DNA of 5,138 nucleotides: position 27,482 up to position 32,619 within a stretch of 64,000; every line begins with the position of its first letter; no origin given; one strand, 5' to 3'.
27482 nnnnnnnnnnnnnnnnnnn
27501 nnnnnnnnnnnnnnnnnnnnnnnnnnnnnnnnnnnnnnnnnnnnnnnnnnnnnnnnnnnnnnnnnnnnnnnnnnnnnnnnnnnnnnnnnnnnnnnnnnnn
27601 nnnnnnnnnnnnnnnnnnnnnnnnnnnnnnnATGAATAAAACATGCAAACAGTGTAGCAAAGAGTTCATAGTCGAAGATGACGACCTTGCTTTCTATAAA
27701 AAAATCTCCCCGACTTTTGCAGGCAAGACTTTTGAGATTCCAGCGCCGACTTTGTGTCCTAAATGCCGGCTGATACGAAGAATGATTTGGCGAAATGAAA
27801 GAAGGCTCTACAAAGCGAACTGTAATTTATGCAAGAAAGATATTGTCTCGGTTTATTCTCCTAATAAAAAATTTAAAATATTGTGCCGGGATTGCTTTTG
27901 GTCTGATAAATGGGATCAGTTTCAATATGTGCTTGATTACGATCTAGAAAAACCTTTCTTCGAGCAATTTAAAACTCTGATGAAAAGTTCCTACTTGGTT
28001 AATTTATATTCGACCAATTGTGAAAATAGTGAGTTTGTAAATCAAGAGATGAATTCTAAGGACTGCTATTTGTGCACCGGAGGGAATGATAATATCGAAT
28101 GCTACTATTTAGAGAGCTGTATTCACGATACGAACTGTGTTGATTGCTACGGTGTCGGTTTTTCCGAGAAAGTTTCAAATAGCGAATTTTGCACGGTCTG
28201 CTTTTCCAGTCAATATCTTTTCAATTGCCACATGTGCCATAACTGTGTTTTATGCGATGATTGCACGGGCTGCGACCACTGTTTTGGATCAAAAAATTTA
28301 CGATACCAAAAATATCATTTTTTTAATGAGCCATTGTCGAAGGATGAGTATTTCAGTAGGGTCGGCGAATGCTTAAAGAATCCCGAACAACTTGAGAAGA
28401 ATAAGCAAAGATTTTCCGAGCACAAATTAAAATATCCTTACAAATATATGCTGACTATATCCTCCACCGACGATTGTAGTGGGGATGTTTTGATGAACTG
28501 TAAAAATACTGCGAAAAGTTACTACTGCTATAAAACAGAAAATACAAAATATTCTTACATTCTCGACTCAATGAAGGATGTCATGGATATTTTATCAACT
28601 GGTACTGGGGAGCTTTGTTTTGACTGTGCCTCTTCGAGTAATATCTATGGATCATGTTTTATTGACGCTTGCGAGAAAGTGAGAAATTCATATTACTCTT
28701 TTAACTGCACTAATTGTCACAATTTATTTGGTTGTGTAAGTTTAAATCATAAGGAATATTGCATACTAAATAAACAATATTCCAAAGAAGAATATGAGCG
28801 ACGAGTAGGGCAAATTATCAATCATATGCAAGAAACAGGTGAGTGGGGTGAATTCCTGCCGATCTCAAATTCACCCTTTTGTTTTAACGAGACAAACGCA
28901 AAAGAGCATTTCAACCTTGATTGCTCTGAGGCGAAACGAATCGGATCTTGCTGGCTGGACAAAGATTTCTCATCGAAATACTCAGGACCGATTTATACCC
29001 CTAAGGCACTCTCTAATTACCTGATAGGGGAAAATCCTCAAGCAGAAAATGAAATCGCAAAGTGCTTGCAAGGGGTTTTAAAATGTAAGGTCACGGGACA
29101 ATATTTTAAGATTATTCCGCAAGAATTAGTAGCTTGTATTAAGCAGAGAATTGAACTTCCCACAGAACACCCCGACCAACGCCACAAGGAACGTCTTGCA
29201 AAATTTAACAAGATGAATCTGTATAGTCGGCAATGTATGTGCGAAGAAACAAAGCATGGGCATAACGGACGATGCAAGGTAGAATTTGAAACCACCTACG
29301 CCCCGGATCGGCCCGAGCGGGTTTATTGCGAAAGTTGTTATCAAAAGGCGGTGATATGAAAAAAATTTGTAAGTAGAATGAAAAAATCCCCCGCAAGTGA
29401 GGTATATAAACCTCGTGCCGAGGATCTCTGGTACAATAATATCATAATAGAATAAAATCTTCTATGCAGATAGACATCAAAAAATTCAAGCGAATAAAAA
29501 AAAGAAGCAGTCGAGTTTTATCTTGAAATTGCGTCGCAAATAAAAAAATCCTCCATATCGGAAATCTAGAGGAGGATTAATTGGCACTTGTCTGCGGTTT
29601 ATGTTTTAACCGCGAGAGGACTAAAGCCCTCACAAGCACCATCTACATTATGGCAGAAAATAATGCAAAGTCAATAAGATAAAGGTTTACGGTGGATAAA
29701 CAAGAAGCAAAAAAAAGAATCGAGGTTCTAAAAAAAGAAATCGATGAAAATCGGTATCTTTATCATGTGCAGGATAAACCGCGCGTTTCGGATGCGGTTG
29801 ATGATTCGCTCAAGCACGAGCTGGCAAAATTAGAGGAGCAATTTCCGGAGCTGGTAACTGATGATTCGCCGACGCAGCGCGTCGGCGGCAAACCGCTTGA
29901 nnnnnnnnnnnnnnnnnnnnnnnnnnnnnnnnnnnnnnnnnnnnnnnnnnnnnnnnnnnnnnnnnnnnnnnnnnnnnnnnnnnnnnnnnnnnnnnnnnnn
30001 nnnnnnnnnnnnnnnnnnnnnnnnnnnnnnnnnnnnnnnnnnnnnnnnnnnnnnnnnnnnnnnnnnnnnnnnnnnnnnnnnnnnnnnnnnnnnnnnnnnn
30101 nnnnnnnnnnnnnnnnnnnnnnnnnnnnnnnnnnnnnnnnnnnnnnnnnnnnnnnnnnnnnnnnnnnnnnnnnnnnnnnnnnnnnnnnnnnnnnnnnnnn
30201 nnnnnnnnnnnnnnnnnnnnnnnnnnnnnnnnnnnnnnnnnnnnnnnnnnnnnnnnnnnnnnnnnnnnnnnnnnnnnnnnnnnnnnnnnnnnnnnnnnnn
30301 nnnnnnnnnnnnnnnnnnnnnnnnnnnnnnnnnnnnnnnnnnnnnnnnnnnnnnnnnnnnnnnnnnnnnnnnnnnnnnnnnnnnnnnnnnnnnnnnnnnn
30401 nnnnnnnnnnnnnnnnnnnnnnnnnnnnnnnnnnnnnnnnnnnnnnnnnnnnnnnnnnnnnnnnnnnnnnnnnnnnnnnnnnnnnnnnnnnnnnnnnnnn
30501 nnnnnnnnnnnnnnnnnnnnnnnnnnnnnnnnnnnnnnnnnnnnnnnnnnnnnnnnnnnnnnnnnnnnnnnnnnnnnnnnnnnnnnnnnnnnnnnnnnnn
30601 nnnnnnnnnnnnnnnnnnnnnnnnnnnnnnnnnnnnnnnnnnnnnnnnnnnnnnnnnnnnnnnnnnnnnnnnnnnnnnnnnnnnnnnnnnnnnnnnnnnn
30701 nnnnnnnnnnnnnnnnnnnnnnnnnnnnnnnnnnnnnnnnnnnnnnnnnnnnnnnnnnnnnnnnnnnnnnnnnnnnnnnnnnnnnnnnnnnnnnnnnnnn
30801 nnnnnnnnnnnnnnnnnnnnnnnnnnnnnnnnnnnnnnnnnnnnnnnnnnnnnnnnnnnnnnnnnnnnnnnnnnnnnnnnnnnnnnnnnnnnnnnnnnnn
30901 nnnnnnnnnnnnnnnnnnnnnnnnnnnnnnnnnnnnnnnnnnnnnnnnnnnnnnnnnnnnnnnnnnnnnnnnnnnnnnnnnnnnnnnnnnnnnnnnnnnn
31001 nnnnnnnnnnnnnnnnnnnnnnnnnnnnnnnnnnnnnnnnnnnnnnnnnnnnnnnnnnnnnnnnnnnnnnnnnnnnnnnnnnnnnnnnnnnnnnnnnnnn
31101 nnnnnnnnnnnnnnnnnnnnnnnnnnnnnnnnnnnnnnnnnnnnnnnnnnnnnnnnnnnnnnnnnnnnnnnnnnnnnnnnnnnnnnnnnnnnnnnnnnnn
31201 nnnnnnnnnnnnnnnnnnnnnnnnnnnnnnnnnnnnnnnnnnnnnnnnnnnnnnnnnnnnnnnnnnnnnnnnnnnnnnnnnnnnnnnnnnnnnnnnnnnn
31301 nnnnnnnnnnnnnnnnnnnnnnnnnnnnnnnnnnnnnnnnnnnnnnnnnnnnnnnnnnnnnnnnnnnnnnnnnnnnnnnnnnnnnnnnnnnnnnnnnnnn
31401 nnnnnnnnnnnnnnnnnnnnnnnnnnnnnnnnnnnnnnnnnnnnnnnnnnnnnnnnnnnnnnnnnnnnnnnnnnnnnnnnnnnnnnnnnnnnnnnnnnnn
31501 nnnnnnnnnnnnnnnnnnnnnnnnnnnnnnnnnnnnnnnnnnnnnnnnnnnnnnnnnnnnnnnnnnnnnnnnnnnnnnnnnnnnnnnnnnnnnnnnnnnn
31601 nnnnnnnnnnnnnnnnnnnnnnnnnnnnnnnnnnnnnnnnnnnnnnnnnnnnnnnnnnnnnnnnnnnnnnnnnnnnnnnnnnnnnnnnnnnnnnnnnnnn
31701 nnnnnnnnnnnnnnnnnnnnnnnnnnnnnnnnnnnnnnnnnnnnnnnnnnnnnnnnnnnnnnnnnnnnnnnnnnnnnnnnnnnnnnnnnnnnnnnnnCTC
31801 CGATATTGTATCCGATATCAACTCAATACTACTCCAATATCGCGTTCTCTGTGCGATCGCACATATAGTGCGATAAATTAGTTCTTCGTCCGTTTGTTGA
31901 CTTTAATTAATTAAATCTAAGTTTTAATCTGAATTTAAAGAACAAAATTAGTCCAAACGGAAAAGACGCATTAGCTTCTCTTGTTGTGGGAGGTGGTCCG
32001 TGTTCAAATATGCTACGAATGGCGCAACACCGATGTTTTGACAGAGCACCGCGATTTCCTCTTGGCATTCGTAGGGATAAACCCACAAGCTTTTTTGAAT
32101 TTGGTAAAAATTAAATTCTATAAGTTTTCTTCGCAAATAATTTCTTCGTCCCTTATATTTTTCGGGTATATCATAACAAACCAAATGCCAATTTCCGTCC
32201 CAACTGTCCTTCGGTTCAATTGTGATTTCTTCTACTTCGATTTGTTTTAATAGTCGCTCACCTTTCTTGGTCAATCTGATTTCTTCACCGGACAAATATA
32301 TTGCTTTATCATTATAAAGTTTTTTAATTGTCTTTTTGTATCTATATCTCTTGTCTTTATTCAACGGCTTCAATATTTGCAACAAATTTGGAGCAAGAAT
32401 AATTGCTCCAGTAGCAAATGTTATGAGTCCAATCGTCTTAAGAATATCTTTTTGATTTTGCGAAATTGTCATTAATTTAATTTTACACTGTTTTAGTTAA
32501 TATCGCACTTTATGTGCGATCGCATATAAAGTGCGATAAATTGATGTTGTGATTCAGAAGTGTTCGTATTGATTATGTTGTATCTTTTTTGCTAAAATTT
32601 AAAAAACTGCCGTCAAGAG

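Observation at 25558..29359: RHH regulator followed by two tandem Cys-rich roughly 590-aa paralogs with stacked zinc-ribbon-like motifs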

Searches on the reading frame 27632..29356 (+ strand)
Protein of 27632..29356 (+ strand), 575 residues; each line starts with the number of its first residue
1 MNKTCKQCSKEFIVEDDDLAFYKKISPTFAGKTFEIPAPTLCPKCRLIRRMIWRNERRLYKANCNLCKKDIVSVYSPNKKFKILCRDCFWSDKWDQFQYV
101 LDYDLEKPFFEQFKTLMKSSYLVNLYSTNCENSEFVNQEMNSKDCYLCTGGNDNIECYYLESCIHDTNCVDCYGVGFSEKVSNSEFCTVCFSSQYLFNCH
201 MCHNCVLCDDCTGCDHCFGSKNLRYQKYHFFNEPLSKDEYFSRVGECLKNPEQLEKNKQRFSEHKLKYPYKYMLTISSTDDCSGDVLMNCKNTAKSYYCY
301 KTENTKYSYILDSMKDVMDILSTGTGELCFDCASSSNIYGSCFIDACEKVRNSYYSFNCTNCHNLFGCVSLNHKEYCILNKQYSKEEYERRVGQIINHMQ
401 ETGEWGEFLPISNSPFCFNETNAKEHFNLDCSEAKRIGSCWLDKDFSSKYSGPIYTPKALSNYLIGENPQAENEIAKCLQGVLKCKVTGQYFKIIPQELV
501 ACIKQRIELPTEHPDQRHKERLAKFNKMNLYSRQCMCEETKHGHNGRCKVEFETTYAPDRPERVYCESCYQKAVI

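Call 4: search_protein_families(library=pfam, proteins=[window:27632-29356:+], max_evalue=1)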
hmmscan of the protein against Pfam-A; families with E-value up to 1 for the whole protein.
window:27632-29356:+ (575 aa): 2 families
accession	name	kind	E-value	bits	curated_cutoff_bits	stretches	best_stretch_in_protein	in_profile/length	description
PF23477.1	zf_Tbcl_2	-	0.012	15.7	27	2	57-91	1-35/37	Probable treble clef zinc finger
PF09606.15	Med15_N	-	0.29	11.3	24.1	0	376-402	38-64/72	ARC105/Med15 mediator subunit N-terminal KIX domain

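Call 5: search_protein_families(library=ncbifam, proteins=[window:27632-29356:+], max_evalue=1)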
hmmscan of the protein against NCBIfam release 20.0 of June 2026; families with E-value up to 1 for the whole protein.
window:27632-29356:+ (575 aa): 1 family
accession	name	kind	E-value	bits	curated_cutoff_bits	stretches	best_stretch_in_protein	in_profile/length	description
TIGR04272.1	cxxc_cxxc_Mbark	domain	0.18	11.6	36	2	57-91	1-35/37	CxxC-x17-CxxC domain-containing protein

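Call 40: search_protein_families(library=padloc, proteins=[window:27632-29356:+], max_evalue=1)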
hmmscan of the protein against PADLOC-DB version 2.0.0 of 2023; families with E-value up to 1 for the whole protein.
window:27632-29356:+ (575 aa): 0 families

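Call 41: search_protein_families(library=phrogs, proteins=[window:27632-29356:+], max_evalue=1)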
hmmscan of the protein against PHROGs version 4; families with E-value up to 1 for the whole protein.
window:27632-29356:+ (575 aa): 2 families
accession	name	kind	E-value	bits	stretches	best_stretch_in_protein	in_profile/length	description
phrog_15341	-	unknown function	4.9e-06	27.1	1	121-318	32-224/276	-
phrog_30727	-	unknown function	0.13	13.2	1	366-395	20-49/53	-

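Call 49: search_dna_similar(query=window:27632-29356:+, collection=phages, mode=protein, max_evalue=0.001, max_rows=20)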
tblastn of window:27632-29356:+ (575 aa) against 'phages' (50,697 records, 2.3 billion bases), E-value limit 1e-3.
No match.

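Call 68: predict_structure(alignment_id=A2)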
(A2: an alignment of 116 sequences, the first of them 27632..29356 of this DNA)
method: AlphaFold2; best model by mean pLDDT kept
length: 575 residues; sequences in the alignment: 116
mean_pLDDT: 87.5   pTM: 0.89
mean pLDDT of the five models: 87.5, 86.6, 84.0, 83.3, 81.2
residues with pLDDT >= 90: 344; 70-90: 147; 50-70: 84; < 50: 0
segments of 3 or more residues with pLDDT < 50: none
pLDDT, mean of each block of 10 residues (from residue 1): 97 95 96 97 95 91 97 95 95 94 97 97 91 86 75 63 61 60 71 85 91 93 93 96 88 86 86 63 69 67 67 66 67 69 92 95 97 97 98 98 97 97 92 97 92 94 94 97 95 90 86 89 83 93 95 88 88 85
secondary structure, 60 per line:
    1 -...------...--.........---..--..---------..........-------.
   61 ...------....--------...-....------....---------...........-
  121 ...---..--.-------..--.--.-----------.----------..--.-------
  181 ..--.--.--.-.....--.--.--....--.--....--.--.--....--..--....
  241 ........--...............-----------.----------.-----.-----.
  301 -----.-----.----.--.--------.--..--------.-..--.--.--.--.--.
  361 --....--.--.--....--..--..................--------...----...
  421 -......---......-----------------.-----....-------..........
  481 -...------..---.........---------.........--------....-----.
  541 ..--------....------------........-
elements in order: E2-4 E11-13 H16-24 H43-52 E60-63 E70-73 E82-84 H86-89 H96-99 H109-119 E121-123 E193-197 E206-209 E215-218 E227-230 H237-248 H251-265 E363-366 E375-378 H385-402 H422-427 H431-436 H460-463 H471-480 E482-484 H496-504 H514-522 E531-534 E551-554 H567-574

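Call 70: fold_search(model_id=the predicted structure, library=pdb)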
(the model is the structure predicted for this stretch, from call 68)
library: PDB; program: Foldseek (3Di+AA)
matches with E <= 10: 200; with E <= 0.001: 0
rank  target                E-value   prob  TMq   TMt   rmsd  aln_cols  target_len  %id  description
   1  3d8v                  5.0e-02  0.08  0.07  0.08  17.5       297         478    8  Crystal structure of GlmU from Mycobacterium tuberculosis in complex with uridine-diphosphate-N-acetylglucosamine (released 2009-03-10)
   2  9dr4                  5.2e-02  0.13  0.09  0.11  14.7       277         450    7  Crystal structure of bifunctional GlmU from Staphylococcus aureus NCTC 8325 complexed with UTP, CoA and Glc 1-P (released 2025-05-14)
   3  6p83_C                8.1e-02  0.03  0.07  0.09  19.5       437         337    8  E.coli LpxD in complex with compound 1o (released 2019-08-28)
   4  4fce                  9.8e-02  0.04  0.06  0.07  21.9       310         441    8  Crystal structure of Yersinia pestis GlmU in complex with alpha-D-glucosamine 1-phosphate (GP1) (released 2012-07-11)
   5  9dqf                  1.1e-01  0.09  0.09  0.11  16.8       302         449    7  Crystal structure of bifunctional GlmU from Staphylococcus aureus NCTC 8325 complexed with acetyl CoA and citrate (released 2025-05-14)
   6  9qez_H                1.1e-01  0.13  0.08  0.17  12.4       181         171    7  Carbonic anhydrase mutant (released 2025-12-10)
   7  9qez_D                1.2e-01  0.14  0.09  0.19  13.6       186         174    8  Carbonic anhydrase mutant (released 2025-12-10)
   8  4ihh_E                1.2e-01  0.06  0.08  0.12  18.6       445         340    6  Chasing Acyl Carrier Protein Through a Catalytic Cycle of Lipid A Production (released 2013-11-13)
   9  9qez_B                1.2e-01  0.13  0.08  0.18  13.1       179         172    7  Carbonic anhydrase mutant (released 2025-12-10)
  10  4ihh_A                1.8e-01  0.03  0.08  0.10  18.2       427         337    7  Chasing Acyl Carrier Protein Through a Catalytic Cycle of Lipid A Production (released 2013-11-13)
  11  4ihg_B                1.8e-01  0.03  0.09  0.11  18.5       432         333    8  Chasing Acyl Carrier Protein Through a Catalytic Cycle of Lipid A Production (released 2013-11-13)
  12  4ihg_C                1.9e-01  0.05  0.09  0.11  15.4       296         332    6  Chasing Acyl Carrier Protein Through a Catalytic Cycle of Lipid A Production (released 2013-11-13)
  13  1thj_A                2.2e-01  0.14  0.10  0.18  11.9       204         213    7  CARBONIC ANHYDRASE FROM METHANOSARCINA (released 1996-10-14)
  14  4ihf_D                2.2e-01  0.03  0.08  0.11  18.2       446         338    7  Chasing Acyl Carrier Protein Through a Catalytic Cycle of Lipid A Production (released 2013-11-13)
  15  4e79_A                2.7e-01  0.13  0.11  0.15  17.4       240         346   10  Structure of LpxD from Acinetobacter baumannii at 2.66A resolution (P4322 form) (released 2013-01-16)
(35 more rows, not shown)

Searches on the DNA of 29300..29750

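Call 94: search_rna_families(source=window, start=29300, end=29750, threshold=evalue, max_evalue=0.1)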
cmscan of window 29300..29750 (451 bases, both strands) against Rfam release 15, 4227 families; matches with E-value up to 0.1: 0.
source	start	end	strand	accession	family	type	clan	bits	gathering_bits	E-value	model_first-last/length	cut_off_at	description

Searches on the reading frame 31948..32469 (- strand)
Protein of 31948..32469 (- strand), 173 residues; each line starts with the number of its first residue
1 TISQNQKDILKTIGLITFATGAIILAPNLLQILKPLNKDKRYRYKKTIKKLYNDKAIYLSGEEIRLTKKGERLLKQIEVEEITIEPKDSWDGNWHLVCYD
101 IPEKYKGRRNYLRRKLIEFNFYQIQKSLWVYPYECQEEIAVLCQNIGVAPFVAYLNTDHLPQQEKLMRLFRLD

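Call 4: search_protein_families(library=pfam, proteins=[window:31948-32469:-], max_evalue=1)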
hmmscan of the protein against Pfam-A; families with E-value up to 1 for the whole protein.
window:31948-32469:- (173 aa): 3 families
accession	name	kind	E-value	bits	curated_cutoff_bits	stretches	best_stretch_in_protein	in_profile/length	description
PF20803.2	PaaX_M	-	9.6e-21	74.1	24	1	88-164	2-78/83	PaaX protein central Cas2-like domain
PF09827.14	CRISPR_Cas2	-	1.9e-05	25.2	23.8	1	94-131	2-36/74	CRISPR associated protein Cas2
PF14947.12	HTH_45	-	0.065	13.7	25.5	1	44-78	36-70/77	Winged helix-turn-helix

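Call 40: search_protein_families(library=padloc, proteins=[window:31948-32469:-], max_evalue=1)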
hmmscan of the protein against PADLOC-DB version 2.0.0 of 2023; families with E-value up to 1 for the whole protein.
window:31948-32469:- (173 aa): 10 families
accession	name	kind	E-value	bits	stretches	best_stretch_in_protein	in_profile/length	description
PDLC01251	Cas2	-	7.8e-06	24.1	1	95-131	3-36/84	"CAS-I,CAS-II,CAS-III,CAS-IV,CAS-V,CAS-VI; acquisition_2"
PDLC00935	Cas2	-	9.1e-06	24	1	95-131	3-40/96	CRISPR-associated endonuclease Cas2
PDLC01649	Cas2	-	6.3e-05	21.2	1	94-129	2-34/70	"CAS-I,CAS-II,CAS-III,CAS-IV,CAS-V,CAS-VI; acquisition_2"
PDLC02976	WH_III-A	-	0.00018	20.1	1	44-85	35-75/104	-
PDLC02070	Cas2_II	-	0.00091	17.6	1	95-129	3-35/89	-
PDLC01748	Cas2_IIIa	-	0.001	17.6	1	96-129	4-34/88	-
PDLC02068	Cas2_II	-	0.0017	16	1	93-146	22-78/137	-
PDLC02930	NDT_II-A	-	0.0097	13.5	1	29-77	204-252/272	-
PDLC02975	WH_III-A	-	0.015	13.7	1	46-81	37-72/103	-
PDLC02974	WH_III-A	-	0.018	13.4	1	46-79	34-67/101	-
